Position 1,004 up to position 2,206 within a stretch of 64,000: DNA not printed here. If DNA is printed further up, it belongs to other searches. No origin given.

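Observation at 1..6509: Operon encoding FAAL, ACP-fused alpha-oxoamine synthase, NTase, truncated AsnB-like amidotransferase and MFS exporter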

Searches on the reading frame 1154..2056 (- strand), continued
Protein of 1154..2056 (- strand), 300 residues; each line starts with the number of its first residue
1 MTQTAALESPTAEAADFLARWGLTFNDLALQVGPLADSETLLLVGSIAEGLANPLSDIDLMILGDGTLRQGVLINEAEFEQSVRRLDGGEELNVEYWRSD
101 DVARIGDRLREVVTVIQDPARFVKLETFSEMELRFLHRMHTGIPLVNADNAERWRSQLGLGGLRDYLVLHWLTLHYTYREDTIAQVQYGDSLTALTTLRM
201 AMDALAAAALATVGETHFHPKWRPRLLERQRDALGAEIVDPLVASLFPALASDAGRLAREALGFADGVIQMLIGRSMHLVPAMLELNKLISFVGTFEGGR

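Call 98: search_protein_families(library=ncbifam, proteins=[P0165, P0251], max_evalue=1e-10)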
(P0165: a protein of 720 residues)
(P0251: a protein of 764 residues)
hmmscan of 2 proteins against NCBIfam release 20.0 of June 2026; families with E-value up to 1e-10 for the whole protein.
P0165 (720 aa): 11 families
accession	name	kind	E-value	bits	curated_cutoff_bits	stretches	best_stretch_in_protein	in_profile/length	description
TIGR00858.1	bioF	equivalog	5.6e-98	328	426.45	1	342-697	11-364/365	8-amino-7-oxononanoate synthase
NF047599.1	SerpalmtaseBetaP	equivalog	4.5e-89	298.9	500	1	346-701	37-390/394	serine palmitoyltransferase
NF047600.1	SerpalmtaseCFB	equivalog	5.8e-89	298.5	640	1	323-701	14-389/395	serine palmitoyltransferase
TIGR01825.1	gly_Cac_T_rel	subfamily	1.7e-86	290.3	535.4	1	337-703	18-381/385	BioF/Kbl family PLP-dependent acyltransferase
NF005394.0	PRK06939.1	equivalog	2.2e-86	290.1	460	1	347-700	36-390/397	glycine C-acetyltransferase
TIGR01822.1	2am3keto_CoA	equivalog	2.8e-73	247.1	493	1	348-702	33-388/393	glycine C-acetyltransferase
NF047603.1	SerpalmtaseAlphaP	equivalog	6.7e-68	229.2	670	1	343-695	36-387/399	serine palmitoyltransferase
TIGR01821.1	5aminolev_synth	equivalog_domain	8.9e-62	209.2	338.55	1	356-703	49-396/402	5-aminolevulinate synthase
NF005526.0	PRK07179.1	equivalog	1.5e-55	188.4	428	1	354-701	56-396/407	alpha-hydroxyketone-type quorum-sensing autoinducer synthase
NF005697.0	PRK07505.1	subfamily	6.3e-40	137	342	1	358-703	54-401/405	hypothetical protein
NF004608.1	PRK05937.1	equivalog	8.5e-24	84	399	1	385-672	42-321/366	8-amino-7-oxononanoate synthase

P0251 (764 aa): 11 families
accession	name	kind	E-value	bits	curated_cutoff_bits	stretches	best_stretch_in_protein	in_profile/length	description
NF047599.1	SerpalmtaseBetaP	equivalog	1.5e-105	353.1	500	1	47-394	38-386/394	serine palmitoyltransferase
NF047600.1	SerpalmtaseCFB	equivalog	5.5e-105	351.3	640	1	26-393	17-384/395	serine palmitoyltransferase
TIGR00858.1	bioF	equivalog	5.7e-100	334.6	426.45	1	44-386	13-356/365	8-amino-7-oxononanoate synthase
TIGR01825.1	gly_Cac_T_rel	subfamily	2.3e-87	293.1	535.4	1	33-390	14-371/385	BioF/Kbl family PLP-dependent acyltransferase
NF005394.0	PRK06939.1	equivalog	1.1e-85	287.8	460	1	42-393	31-386/397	glycine C-acetyltransferase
TIGR01822.1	2am3keto_CoA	equivalog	7.3e-77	258.9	493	1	46-392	32-381/393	glycine C-acetyltransferase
NF047603.1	SerpalmtaseAlphaP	equivalog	1.3e-76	257.8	670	1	39-387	34-382/399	serine palmitoyltransferase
TIGR01821.1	5aminolev_synth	equivalog_domain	4.8e-65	220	338.55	1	51-387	44-383/402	5-aminolevulinate synthase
NF005526.0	PRK07179.1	equivalog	4.8e-65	219.7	428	1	52-397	54-395/407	alpha-hydroxyketone-type quorum-sensing autoinducer synthase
NF004608.1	PRK05937.1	equivalog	1.8e-37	129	399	1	83-322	40-281/366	8-amino-7-oxononanoate synthase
NF005697.0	PRK07505.1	subfamily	3.8e-33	114.7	342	1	37-386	33-387/405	hypothetical protein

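Call 99: list_cluster_members(proteins=[P0165, P0251, P0140, P0141, P0142, P0143, P0144, P0145, P0146, P0147])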
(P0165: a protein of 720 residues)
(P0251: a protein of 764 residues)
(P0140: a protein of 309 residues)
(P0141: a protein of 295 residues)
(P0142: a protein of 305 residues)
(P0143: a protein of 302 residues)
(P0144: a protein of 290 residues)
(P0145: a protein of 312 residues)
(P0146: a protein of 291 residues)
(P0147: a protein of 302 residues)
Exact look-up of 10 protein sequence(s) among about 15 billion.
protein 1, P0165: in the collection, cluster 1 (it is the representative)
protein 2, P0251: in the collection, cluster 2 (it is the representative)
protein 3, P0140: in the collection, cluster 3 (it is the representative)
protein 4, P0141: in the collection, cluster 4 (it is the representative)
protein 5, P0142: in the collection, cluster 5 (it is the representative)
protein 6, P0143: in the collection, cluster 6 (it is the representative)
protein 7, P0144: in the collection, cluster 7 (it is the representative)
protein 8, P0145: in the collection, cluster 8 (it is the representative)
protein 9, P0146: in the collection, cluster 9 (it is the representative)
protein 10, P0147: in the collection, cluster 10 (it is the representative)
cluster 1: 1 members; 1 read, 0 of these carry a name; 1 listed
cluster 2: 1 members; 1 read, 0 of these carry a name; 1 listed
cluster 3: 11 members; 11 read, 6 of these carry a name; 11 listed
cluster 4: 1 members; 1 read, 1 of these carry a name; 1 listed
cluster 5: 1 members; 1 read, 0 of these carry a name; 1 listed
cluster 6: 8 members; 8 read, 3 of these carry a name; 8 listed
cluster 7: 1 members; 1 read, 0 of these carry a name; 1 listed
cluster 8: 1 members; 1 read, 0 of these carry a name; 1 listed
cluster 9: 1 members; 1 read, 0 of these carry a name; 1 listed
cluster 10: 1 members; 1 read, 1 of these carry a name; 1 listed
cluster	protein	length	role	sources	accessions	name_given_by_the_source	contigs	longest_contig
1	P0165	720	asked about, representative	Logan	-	-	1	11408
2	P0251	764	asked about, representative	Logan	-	-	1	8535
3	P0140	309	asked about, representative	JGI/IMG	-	predicted nucleotidyltransferase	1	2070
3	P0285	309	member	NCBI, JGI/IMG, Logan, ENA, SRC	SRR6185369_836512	predicted nucleotidyltransferase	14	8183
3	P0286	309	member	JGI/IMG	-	predicted nucleotidyltransferase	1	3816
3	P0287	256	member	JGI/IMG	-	hypothetical protein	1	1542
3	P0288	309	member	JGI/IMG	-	predicted nucleotidyltransferase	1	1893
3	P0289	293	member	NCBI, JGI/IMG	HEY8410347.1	MAG TPA: nucleotidyltransferase domain-containing protein [Pyrinomonadaceae bacterium]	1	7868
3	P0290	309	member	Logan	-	-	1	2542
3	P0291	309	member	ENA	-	-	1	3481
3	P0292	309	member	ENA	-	-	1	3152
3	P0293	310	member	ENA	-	-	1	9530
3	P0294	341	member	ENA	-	-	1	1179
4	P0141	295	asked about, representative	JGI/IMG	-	predicted nucleotidyltransferase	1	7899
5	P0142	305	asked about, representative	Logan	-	-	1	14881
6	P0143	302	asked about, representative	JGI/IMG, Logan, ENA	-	hypothetical protein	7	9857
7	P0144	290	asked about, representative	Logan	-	-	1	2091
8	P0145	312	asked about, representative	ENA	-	-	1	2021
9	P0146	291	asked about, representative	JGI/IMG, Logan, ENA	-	-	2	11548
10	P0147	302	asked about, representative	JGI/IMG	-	hypothetical protein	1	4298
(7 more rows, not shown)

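Call 100: find_encoding_contigs(protein=P0165, flank=10000, max_places=2)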
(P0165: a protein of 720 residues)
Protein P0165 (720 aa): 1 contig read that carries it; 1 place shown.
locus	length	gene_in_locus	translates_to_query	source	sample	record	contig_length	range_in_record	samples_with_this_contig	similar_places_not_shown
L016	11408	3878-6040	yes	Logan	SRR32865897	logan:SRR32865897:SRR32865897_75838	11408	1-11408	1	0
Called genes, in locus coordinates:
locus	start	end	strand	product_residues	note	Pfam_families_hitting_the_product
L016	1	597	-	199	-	?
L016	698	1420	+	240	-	PF00440:TetR_N, PF02909:TetR_C_1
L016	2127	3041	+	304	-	PF00005:ABC_tran, PF02463:SMC_N (faint), PF13304:AAA_21 (faint)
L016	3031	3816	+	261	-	PF01061:ABC2_membrane, PF12698:ABC2_membrane_3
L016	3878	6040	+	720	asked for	PF00155:Aminotran_1_2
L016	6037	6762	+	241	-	PF05175:MTS (weak), PF13489:Methyltransf_23, PF13847:Methyltransf_31, PF08241:Methyltransf_11, PF08242:Methyltransf_12, PF13649:Methyltransf_25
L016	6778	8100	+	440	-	PF00067:p450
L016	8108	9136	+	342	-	PF01370:Epimerase, PF04321:RmlD_sub_bind, PF05368:NmrA, PF01073:3Beta_HSD, PF13460:NAD_binding_10, PF16363:GDP_Man_Dehyd, PF07993:NAD_binding_4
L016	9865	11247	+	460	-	PF00324:AA_permease, PF13520:AA_permease_2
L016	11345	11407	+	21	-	?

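Call 101: find_encoding_contigs(protein=P0251, flank=10000, max_places=2)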
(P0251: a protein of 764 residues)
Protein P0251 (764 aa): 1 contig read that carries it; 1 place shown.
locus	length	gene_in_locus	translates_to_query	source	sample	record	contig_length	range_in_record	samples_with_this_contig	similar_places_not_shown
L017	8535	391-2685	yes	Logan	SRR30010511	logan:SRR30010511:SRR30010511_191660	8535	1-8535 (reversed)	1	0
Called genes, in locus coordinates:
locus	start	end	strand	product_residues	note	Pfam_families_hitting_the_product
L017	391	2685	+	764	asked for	PF00155:Aminotran_1_2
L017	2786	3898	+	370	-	PF00083:Sugar_tr, PF07690:MFS_1, PF12832:MFS_1_like (weak), PF13347:MFS_2, PF05977:MFS_3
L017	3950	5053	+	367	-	PF13685:Fe-ADH_2 (weak), PF01761:DHQ_synthase, PF24621:DHQS_C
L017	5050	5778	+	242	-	PF00106:adh_short, PF08659:KR, PF13561:adh_short_C2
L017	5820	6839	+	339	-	PF00334:NDK (weak)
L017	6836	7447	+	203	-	PF02223:Thymidylate_kin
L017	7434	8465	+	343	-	PF00288:GHMP_kinases_N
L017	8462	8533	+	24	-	?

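Call 102: find_encoding_contigs(protein=P0142, flank=10000, max_places=2)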
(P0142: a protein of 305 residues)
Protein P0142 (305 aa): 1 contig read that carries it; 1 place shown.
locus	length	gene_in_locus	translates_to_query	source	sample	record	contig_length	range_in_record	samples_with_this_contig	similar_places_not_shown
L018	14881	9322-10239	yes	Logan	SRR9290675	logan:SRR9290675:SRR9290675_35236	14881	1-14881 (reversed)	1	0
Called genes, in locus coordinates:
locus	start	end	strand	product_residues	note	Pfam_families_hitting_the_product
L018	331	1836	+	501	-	PF05977:MFS_3, PF07690:MFS_1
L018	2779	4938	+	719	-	PF00890:FAD_binding_2 (faint), PF01134:GIDA (faint), PF01266:DAO (faint), PF07992:Pyr_redox_2 (weak), PF13450:NAD_binding_8 (weak), PF13489:Methyltransf_23 (weak), PF08241:Methyltransf_11, PF13649:Methyltransf_25, +1 more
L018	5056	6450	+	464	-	PF04055:Radical_SAM, PF06969:HemN_C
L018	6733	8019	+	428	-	PF00109:ketoacyl-synt, PF00108:Thiolase_N (faint), PF02801:Ketoacyl-synt_C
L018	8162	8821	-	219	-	-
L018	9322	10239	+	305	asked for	PF01909:NTP_transf_2 (weak)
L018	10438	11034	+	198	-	-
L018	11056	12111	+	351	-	-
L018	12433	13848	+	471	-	PF00884:Sulfatase (weak)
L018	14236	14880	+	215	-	?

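Call 105: search_protein_families(library=ncbifam, proteins=[L017:3950-5053:+, L017:5050-5778:+, L017:5820-6839:+, L017:6836-7447:+, L017:7434-8465:+, L009:2969-4138:+, L009:4151-6199:+, L009:6764-7711:+, L005:16456-17340:+], max_evalue=0.001)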
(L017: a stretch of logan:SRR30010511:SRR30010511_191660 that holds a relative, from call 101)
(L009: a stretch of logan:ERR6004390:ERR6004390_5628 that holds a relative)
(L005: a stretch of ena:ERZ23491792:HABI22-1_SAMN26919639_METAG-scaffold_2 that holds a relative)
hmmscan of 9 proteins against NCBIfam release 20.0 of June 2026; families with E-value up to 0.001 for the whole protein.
L017:3950-5053:+ (367 aa): 7 families
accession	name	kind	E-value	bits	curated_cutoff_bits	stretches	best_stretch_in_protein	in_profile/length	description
TIGR01357.1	aroB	equivalog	8.9e-74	248.7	305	1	14-332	3-326/344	3-dehydroquinate synthase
TIGR04425.1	P_lya_rel_AroB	hypoth_equivalog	1.9e-52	178.4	400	1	34-320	26-312/348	AroB-related putative sugar phosphate phospholyase (cyclizing)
NF004852.0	PRK06203.1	equivalog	3.4e-49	167.8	333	1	62-295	89-329/407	3-dehydroquinate synthase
NF010627.0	PRK14021.1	equivalog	7.6e-40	136.8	565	1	56-322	231-509/542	bifunctional shikimate kinase/3-dehydroquinate synthase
NF010556.0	PRK13951.1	equivalog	1.7e-30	106.3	560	1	65-321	209-463/492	bifunctional shikimate kinase AroK/3-dehydroquinate synthase AroB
NF002022.0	PRK00843.1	equivalog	8e-11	41.5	413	1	10-183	10-172/350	NAD(P)-dependent glycerol-1-phosphate dehydrogenase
NF006941.0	PRK09423.1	subfamily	1.5e-05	24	336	0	34-184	30-173/367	glycerol dehydrogenase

L017:5050-5778:+ (242 aa): 218 families (the best 25 are shown)
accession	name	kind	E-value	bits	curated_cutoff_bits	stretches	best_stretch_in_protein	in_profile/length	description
NF009093.0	PRK12429.1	subfamily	5.5e-46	156.9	258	1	2-239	6-250/259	3-hydroxybutyrate dehydrogenase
NF009466.0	PRK12826.1-2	subfamily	1.6e-45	155.5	222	1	2-241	4-240/248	3-oxoacyl-ACP reductase FabG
TIGR01963.1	PHB_DH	subfamily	3.2e-45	154.4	307.05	1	2-241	2-248/255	3-hydroxybutyrate dehydrogenase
TIGR01830.1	3oxo_ACP_reduc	equivalog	3.1e-42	144.9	297.75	1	4-241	1-234/239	3-oxoacyl-[acyl-carrier-protein] reductase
NF005559.1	PRK07231.1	subfamily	3.2e-42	144.8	215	1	2-240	5-242/249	glucose 1-dehydrogenase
TIGR02415.1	23BDH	subfamily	2.3e-40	138.6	304.35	1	3-238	2-244/254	acetoin reductase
NF005753.0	PRK07577.1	equivalog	4.6e-38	131.1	310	1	2-240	4-227/237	SDR family oxidoreductase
NF047420.2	EF_P_mod_YmfI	equivalog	5.6e-38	131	238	1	4-241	2-231/236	elongation factor P 5-aminopentanone reductase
NF004198.0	PRK05653.1-3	equivalog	1.7e-37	129.2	296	1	2-241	8-242/248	3-oxoacyl-ACP reductase FabG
NF053542.1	FlxB_rubin_SDR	equivalog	8.9e-37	127.1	340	1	3-241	2-235/239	flexirubin biosynthesis SDR family reductase FlxB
NF004847.0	PRK06198.1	subfamily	2.8e-36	125.1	240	1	2-238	8-248/269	oxidoreductase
NF052558.1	MBtsdlDhBudC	equivalog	7.8e-36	123.9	270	1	2-237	4-233/250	meso-2,3-butanediol dehydrogenase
NF004778.0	PRK06124.1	equivalog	2.6e-35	122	303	1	2-239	12-246/256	SDR family oxidoreductase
NF004791.0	PRK06138.1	equivalog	4.6e-35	121.1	312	1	2-238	6-242/252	SDR family oxidoreductase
NF006070.0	PRK08213.1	subfamily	1.5e-34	119.7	279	1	2-238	13-249/259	gluconate 5-dehydrogenase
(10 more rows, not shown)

L017:5820-6839:+ (339 aa): 3 families
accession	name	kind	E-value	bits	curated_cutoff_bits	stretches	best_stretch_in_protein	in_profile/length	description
NF001908.0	PRK00668.1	equivalog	9.9e-08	31.9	155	1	10-150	6-139/141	nucleoside-diphosphate kinase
NF011112.0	PRK14540.1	equivalog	2.6e-05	24.1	202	1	10-146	5-134/135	nucleoside-diphosphate kinase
NF011116.0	PRK14545.1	equivalog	0.00029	21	217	1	10-146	6-136/139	nucleoside-diphosphate kinase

L017:6836-7447:+ (203 aa): 2 families
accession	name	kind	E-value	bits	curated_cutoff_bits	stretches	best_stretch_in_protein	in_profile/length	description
TIGR00041.1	DTMP_kinase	equivalog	9.4e-12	45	83.25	1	2-184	6-188/196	dTMP kinase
NF005923.0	PRK07933.1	equivalog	9.8e-09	34.9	193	1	1-145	1-154/213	dTMP kinase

L017:7434-8465:+ (343 aa): 10 families
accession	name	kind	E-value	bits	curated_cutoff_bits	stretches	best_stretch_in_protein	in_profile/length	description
NF049969.1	GlMnHpPKinHddA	equivalog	1.3e-19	70.9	600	1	100-262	100-262/338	D-glycero-D-manno-heptose 7-phosphate kinase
NF009948.0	PRK13412.1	equivalog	2e-14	52.3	721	2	96-305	725-935/974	bifunctional fucokinase/fucose-1-phosphate guanylyltransferase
TIGR00549.1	mevalon_kin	equivalog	1.2e-13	51.2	163.05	1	86-302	70-274/276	mevalonate kinase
NF003036.0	PRK03926.1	equivalog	1.1e-09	37.9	403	1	38-337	24-298/302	mevalonate kinase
TIGR01920.1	Shik_kin_archae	equivalog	1.2e-08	34.6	126.85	1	43-167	21-141/266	shikimate kinase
TIGR00191.1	thrB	equivalog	8.1e-06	24.9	168.25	1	94-193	76-166/304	homoserine kinase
NF003006.0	PRK03817.1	equivalog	3.6e-05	22.9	443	1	96-183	86-176/352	galactokinase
NF001816.0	PRK00555.1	equivalog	0.00012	21.1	509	1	9-169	2-164/363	galactokinase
NF002288.1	PRK01212.1-4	equivalog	0.00014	21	194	0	95-148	74-127/303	homoserine kinase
TIGR00131.1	gal_kin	equivalog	0.0004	19.4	226.65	0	96-166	109-180/388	galactokinase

L009:2969-4138:+ (389 aa): 2 families
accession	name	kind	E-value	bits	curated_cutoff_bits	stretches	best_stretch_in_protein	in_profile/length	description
NF045502.1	variant_rSAM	domain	1.2e-48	165.9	125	1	5-354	5-354/357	radical SAM protein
TIGR04043.1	rSAM_MSMEG_0568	hypoth_equivalog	5.1e-15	55.3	303.7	1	109-351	90-323/354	MSMEG_0568 family radical SAM protein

L009:4151-6199:+ (682 aa): 1 family
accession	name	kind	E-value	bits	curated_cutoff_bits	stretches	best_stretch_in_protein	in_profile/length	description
TIGR04014.1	B12_SAM_MJ_0865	equivalog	2.3e-06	26.7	360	0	415-480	268-333/434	methyl-coenzyme M reductase glutamine C-methyltransferase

L009:6764-7711:+ (315 aa): 0 families

L005:16456-17340:+ (294 aa): 2 families
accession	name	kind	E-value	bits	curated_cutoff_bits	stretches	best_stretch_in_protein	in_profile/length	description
NF006200.0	PRK08326.1-3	equivalog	1.9e-07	30.6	194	1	87-221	104-245/321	R2-like ligand-binding oxidase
NF007186.0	PRK09614.1-5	equivalog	8.8e-06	25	237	1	70-222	79-230/328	ribonucleotide-diphosphate reductase subunit beta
